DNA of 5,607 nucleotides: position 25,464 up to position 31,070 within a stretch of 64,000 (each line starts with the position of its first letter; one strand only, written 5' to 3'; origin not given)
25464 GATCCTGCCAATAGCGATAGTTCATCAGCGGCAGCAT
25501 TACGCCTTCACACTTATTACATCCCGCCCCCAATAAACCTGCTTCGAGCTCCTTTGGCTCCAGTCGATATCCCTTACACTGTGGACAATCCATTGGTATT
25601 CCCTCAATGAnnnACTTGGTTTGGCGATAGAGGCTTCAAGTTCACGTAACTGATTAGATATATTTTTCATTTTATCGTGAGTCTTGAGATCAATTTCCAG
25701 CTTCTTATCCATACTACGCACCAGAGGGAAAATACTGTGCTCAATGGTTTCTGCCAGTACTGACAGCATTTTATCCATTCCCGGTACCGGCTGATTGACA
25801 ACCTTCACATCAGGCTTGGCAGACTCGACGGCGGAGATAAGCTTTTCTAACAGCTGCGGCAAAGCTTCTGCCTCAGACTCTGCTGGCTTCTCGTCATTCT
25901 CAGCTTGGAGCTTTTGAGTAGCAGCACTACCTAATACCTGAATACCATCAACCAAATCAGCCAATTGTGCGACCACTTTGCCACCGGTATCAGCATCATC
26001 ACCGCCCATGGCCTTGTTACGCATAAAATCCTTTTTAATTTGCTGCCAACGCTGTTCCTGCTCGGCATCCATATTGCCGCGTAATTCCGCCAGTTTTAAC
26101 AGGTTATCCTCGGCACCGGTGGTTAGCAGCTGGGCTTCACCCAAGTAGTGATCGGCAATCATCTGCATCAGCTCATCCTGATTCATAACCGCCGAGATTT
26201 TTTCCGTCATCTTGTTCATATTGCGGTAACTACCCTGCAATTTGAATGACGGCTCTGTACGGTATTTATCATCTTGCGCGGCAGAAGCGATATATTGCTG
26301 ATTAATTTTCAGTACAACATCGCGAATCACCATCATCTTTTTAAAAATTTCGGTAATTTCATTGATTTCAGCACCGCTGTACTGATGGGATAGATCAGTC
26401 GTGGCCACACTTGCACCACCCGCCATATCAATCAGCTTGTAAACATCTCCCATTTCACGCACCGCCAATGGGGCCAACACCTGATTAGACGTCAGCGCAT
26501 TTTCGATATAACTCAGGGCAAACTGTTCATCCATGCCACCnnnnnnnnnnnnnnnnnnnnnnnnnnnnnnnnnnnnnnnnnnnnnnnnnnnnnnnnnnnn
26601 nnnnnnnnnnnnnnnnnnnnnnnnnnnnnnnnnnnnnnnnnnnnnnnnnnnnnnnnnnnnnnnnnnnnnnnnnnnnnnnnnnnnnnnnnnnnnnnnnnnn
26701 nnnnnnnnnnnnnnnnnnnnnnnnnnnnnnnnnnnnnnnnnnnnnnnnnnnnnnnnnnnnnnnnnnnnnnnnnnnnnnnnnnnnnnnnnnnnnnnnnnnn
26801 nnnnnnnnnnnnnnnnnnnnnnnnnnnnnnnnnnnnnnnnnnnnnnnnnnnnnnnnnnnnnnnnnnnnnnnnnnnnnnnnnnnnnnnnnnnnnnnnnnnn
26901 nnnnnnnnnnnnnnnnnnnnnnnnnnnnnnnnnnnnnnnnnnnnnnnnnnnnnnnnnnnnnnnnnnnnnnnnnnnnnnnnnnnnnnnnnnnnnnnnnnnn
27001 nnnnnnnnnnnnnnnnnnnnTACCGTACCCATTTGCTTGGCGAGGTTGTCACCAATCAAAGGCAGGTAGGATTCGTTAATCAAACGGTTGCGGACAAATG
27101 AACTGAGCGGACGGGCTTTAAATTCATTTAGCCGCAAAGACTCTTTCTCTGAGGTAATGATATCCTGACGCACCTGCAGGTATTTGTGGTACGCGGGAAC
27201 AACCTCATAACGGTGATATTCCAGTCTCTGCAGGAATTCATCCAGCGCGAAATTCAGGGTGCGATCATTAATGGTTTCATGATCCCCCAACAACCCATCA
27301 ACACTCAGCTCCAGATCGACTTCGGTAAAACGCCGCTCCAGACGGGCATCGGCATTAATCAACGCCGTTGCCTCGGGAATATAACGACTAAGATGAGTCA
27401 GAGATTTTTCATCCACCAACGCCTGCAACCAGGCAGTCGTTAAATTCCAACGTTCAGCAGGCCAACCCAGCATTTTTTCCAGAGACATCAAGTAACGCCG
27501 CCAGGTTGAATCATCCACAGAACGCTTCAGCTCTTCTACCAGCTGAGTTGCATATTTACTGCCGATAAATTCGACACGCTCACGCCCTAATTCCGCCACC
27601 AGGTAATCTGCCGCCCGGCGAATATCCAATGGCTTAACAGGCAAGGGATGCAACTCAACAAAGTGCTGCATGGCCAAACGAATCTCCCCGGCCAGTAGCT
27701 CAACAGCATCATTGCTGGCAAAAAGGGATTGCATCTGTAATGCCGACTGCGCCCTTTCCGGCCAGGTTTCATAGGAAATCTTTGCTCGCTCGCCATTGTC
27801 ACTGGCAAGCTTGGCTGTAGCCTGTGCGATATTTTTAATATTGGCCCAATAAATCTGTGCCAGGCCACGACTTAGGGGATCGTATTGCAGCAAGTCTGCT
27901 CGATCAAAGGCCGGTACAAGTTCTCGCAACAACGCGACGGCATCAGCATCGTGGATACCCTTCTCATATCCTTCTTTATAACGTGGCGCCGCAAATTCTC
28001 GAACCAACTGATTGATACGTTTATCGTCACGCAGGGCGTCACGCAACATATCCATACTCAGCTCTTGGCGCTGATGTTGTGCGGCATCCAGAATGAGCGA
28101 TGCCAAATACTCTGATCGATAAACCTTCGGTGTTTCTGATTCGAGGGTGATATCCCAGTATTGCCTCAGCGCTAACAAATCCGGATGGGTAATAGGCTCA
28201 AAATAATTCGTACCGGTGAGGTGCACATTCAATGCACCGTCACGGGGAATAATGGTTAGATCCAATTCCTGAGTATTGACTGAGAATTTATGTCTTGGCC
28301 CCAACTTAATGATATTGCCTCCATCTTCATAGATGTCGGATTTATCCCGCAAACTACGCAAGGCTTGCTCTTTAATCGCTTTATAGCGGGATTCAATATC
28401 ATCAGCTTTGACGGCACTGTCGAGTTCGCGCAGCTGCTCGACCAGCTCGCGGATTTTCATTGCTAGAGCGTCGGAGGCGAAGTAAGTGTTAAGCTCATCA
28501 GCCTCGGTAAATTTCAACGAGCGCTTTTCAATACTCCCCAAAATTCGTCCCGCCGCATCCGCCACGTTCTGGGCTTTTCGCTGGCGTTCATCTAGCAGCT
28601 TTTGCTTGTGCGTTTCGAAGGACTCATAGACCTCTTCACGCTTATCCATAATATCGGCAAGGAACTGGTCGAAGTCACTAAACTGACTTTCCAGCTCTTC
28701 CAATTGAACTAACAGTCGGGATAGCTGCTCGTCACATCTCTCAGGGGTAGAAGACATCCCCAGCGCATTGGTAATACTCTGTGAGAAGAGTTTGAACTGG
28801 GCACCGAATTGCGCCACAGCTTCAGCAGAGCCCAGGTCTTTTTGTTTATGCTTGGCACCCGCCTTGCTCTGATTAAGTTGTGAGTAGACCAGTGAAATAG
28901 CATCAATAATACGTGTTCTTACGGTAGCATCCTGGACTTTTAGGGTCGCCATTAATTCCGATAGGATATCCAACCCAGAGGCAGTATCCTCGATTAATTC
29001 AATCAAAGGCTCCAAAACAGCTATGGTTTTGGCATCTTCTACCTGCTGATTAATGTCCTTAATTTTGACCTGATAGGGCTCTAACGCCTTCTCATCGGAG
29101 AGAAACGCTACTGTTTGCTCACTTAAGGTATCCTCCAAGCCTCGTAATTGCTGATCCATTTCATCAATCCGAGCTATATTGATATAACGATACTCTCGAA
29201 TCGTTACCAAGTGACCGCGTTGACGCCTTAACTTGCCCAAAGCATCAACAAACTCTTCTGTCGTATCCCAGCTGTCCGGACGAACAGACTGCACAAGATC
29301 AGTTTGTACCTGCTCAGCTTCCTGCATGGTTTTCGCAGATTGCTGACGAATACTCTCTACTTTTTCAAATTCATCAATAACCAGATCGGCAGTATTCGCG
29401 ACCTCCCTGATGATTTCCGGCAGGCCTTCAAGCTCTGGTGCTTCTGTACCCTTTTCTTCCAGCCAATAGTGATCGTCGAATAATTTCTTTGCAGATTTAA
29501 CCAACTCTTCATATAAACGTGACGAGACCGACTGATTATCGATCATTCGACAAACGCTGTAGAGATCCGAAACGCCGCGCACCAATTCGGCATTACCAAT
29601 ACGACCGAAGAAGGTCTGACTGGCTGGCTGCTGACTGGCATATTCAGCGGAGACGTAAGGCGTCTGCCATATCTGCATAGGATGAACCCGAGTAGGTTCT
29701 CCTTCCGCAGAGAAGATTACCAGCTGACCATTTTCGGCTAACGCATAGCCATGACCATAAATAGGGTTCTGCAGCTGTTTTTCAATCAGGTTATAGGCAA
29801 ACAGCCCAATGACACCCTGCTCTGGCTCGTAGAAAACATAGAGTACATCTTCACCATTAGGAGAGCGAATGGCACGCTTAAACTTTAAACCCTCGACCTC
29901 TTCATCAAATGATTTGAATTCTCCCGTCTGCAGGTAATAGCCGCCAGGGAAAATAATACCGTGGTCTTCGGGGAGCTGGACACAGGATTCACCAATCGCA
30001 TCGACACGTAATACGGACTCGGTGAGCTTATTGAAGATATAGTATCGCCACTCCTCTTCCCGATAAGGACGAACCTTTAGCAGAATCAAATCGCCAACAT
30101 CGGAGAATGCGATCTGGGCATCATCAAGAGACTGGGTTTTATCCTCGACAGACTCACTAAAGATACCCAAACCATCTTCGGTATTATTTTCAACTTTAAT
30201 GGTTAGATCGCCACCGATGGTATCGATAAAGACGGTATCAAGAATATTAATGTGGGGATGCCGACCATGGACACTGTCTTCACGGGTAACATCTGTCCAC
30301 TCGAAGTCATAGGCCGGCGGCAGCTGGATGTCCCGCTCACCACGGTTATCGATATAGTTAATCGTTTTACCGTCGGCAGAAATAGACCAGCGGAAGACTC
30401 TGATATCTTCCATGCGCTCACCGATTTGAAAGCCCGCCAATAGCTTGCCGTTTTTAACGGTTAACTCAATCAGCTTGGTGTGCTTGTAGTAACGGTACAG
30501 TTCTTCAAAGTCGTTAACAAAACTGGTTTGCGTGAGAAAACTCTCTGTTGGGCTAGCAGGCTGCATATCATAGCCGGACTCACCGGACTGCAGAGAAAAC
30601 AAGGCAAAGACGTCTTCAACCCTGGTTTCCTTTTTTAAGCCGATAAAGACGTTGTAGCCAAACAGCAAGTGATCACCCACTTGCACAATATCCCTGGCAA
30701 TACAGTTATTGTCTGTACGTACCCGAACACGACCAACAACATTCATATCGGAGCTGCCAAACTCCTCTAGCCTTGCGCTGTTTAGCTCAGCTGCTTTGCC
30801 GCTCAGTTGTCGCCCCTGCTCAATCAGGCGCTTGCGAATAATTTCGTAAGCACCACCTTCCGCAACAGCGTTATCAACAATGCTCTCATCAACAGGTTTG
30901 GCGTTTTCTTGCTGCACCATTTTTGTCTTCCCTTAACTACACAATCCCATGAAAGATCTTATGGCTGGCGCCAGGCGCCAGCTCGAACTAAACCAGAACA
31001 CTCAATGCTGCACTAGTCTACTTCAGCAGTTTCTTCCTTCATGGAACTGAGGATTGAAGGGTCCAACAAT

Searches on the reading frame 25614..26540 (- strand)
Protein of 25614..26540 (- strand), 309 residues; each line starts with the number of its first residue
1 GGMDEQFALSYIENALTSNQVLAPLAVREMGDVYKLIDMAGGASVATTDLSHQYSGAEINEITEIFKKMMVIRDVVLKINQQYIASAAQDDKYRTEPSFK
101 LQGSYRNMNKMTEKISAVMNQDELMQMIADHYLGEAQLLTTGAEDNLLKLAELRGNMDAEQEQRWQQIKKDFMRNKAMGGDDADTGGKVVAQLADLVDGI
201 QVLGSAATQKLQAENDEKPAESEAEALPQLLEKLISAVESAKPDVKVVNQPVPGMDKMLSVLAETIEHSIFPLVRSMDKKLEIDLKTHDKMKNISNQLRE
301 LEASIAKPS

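Call 45: search_protein_families(library=pfam, proteins=[window:25614-26540:-], max_evalue=1)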
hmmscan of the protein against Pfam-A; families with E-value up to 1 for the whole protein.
seq(309 aa): 3 families
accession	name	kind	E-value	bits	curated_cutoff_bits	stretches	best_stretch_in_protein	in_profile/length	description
PF21934.1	Yop-YscD_ppl_3rd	-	0.046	14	24.3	1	152-174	29-51/64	YscD/CdsD-like Bon-like domain 3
PF13115.11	YtkA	-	0.25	12.5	25.9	0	86-106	62-81/85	YtkA-like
PF03011.20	PFEMP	-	0.3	12.2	23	1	161-267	50-144/154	PFEMP1 DBL domain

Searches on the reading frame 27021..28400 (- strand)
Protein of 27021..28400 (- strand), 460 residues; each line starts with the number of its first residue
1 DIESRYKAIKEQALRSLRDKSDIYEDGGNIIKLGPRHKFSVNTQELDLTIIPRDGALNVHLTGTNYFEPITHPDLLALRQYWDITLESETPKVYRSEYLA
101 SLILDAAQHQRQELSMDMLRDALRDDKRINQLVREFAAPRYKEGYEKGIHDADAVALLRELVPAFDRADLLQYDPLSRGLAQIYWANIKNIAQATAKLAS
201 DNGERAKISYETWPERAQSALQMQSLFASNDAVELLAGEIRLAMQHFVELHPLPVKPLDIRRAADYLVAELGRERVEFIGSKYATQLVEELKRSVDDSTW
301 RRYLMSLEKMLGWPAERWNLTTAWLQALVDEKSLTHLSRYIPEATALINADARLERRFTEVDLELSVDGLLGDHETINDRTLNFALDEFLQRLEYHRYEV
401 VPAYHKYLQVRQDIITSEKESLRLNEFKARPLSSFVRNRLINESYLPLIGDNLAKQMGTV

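Call 45: search_protein_families(library=pfam, proteins=[window:27021-28400:-], max_evalue=1)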
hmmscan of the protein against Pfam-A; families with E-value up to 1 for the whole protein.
seq(460 aa): 1 family
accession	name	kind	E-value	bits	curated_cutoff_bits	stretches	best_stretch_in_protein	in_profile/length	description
PF04267.17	SoxD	-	0.19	12.3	27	1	273-325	10-65/82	Sarcosine oxidase, delta subunit family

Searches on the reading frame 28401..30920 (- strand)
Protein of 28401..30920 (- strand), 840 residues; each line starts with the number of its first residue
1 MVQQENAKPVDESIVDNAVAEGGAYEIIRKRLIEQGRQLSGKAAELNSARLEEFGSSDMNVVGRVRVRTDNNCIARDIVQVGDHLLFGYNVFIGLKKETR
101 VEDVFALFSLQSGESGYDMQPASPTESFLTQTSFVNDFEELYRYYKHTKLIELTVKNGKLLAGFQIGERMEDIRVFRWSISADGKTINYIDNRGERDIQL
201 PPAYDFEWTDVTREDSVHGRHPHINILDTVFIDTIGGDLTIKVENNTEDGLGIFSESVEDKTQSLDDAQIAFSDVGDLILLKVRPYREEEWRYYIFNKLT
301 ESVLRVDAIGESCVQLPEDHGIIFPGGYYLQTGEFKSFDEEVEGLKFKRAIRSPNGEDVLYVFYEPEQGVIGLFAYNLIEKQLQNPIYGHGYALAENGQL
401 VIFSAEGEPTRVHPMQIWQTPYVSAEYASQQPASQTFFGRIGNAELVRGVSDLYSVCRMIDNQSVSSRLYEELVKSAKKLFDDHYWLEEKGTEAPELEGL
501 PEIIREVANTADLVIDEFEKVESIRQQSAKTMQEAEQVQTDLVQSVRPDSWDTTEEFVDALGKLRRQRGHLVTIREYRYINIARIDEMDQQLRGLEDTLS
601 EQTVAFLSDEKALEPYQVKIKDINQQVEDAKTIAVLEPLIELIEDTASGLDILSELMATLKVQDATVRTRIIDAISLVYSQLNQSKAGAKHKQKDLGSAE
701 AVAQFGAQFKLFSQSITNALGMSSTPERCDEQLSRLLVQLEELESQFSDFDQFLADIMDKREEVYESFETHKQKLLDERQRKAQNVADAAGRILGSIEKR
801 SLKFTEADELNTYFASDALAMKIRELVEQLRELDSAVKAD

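Call 49: predict_structure(alignment_id=A3)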
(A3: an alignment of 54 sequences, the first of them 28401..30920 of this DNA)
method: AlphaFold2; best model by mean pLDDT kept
length: 840 residues; sequences in the alignment: 54
mean_pLDDT: 84.2   pTM: 0.62
mean pLDDT of the five models: 84.2, 81.1, 79.5, 78.6, 76.3
residues with pLDDT >= 90: 261; 70-90: 518; 50-70: 32; < 50: 29
segments of 3 or more residues with pLDDT < 50: 1-22, 490-493, 838-840
pLDDT, mean of each block of 10 residues (from residue 1): 29 39 71 92 92 85 89 90 90 71 90 82 82 92 86 90 88 91 89 82 86 87 89 89 69 87 89 93 93 92 90 88 91 85 85 90 89 91 89 91 89 91 87 82 90 90 77 91 79 64 92 83 85 92 87 85 89 88 92 89 84 84 86 81 82 72 77 82 83 74 81 87 86 88 80 85 90 86 85 87 82 82 85 58
secondary structure, 60 per line:
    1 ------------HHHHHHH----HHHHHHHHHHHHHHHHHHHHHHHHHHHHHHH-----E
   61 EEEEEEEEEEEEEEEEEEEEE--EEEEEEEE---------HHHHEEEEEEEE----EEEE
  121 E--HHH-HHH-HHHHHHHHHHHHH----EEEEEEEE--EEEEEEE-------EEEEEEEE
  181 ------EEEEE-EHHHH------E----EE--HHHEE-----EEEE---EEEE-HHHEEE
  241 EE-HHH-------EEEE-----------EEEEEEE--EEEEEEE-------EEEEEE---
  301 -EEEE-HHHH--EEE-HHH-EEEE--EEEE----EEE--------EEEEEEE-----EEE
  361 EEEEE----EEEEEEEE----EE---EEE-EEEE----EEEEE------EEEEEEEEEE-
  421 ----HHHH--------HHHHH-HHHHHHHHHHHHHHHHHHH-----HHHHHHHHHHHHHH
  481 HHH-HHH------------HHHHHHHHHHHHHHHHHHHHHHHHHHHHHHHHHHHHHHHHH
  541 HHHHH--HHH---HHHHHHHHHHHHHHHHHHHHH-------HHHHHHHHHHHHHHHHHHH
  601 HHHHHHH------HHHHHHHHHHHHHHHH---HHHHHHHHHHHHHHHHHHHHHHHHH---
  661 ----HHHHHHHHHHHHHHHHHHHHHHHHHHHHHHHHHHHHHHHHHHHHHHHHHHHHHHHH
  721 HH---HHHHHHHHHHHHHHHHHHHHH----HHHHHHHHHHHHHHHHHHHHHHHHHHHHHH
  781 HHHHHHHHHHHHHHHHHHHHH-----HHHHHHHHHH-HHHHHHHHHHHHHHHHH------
elements in order (helices of 4 or more, strands of 3 or more residues): H13-19 H24-54 E60-81 E84-91 H101-104 E105-112 E117-121 H132-144 E149-156 E159-165 E173-180 E187-191 H194-197 E223-226 E230-233 E238-242 E254-257 E269-275 E278-284 E292-297 E302-305 H307-310 E313-315 E321-324 E327-330 E335-337 E346-352 E358-365 E370-377 E387-389 E391-394 E399-403 E410-419 H425-428 H437-441 H443-461 H467-483 H500-545 H554-574 H582-607 H614-629 H633-657 H665-722 H726-746 H751-801 H807-816 H818-834
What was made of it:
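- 29466..30806 (-): aa 39-485: DUF3686 domain, a roughly seven-bladed beta-propeller preceded by a helix (aa 24-54). AF2 strands at aa 60-419, pLDDT mostly 82-93 (call 49).
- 28341..29612 (-): aa 437-860: elongated helical region with helices up to 58 residues; contains DUF7902 (aa 611-694, window 28839-29090). DSSP of the AF2 model (call 49).
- Checked: The AF2 model has strands at aa 60-419 in about seven four-stranded blades (call 49).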

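Call 52: fold_search(model_id=the predicted structure, library=pdb)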
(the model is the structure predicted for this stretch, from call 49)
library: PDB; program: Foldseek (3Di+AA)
matches with E <= 10: 623; with E <= 0.001: 58
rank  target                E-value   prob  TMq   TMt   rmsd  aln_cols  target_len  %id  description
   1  9fqr_I6               1.1e-06  1.00  0.16  0.26  34.8       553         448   10  96-nm repeat of axonemal doublet microtubules from bovine sperm (released 2025-03-26)
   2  9n73_LI               2.1e-06  1.00  0.13  0.17  33.9       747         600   10  SSU processome maturation and disassembly, State G (released 2025-10-29)
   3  7k58_C                4.0e-06  0.97  0.11  0.03  50.7      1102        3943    9  Structure of outer-arm dyneins bound to microtubule with microtubule binding state 1(MTBS-1) (released 2021-09-29)
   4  12dl_HA               7.0e-06  1.00  0.17  0.33  16.2       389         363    9  Native structure of the cytoplasmic lattice (CPL) asymmetric unit from mouse MII eggs (released 2026-04-08)
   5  8f5p_B                1.3e-05  0.77  0.09  0.08  37.2      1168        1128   10  Structure of Leishmania tarentolae IFT-A (state 2) (released 2022-12-21)
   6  8i7o_P1               1.9e-05  1.00  0.13  0.17  18.6       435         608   10  In situ structure of axonemal doublet microtubules in mouse sperm with 16-nm repeat (released 2023-10-11)
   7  4buj_H                2.8e-05  1.00  0.14  0.26  17.4       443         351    7  Crystal structure of the S. cerevisiae Ski2-3-8 complex (released 2013-08-28)
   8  4ax4                  3.5e-05  0.99  0.13  0.15  25.4       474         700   11  PROLYL OLIGOPEPTIDASE FROM PORCINE BRAIN, H680A MUTANT (released 2012-09-26)
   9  7lbm_0                3.9e-05  1.00  0.15  0.17  25.2       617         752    8  Structure of the human Mediator-bound transcription pre-initiation complex (released 2021-03-24)
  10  9d5n_CH               4.9e-05  0.80  0.07  0.09  27.9       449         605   10  48-nm doublet microtubule from Trichomonas vaginalis strain G3 (released 2025-05-14)
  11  5t88_A                5.3e-05  0.98  0.12  0.15  26.1       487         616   14  Prolyl oligopeptidase from Pyrococcus furiosus (released 2017-09-06)
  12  2gop_B                5.6e-05  1.00  0.13  0.28  17.9       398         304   10  The beta-propeller domain of the Trilobed protease from Pyrococcus furiosus reveals an open velcro topology (released 2007-01-23)
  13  7tbk_A5               5.8e-05  0.96  0.14  0.10  33.9      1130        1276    9  Composite structure of the dilated human nuclear pore complex (NPC) symmetric core generated with a 37A in situ cryo- (released 2022-06-15)
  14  7tbl_A5               7.3e-05  0.95  0.14  0.10  33.9      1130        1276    9  Composite structure of the human nuclear pore complex (NPC) cytoplasmic face generated with a 12A cryo-ET map of the  (released 2022-06-22)
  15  8to0_BG               7.3e-05  0.91  0.10  0.12  19.9       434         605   10  48-nm repeating structure of doublets from mouse sperm flagella (released 2023-11-01)
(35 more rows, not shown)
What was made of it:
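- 29466..30806 (-): Foldseek hits WD40, prolyl-oligopeptidase, tricorn and PON1 propellers at E 1e-6 to 1e-4 (call 52).
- Checked: Foldseek matches beta-propellers (call 52).
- The N-terminal domain matches propellers (call 52).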
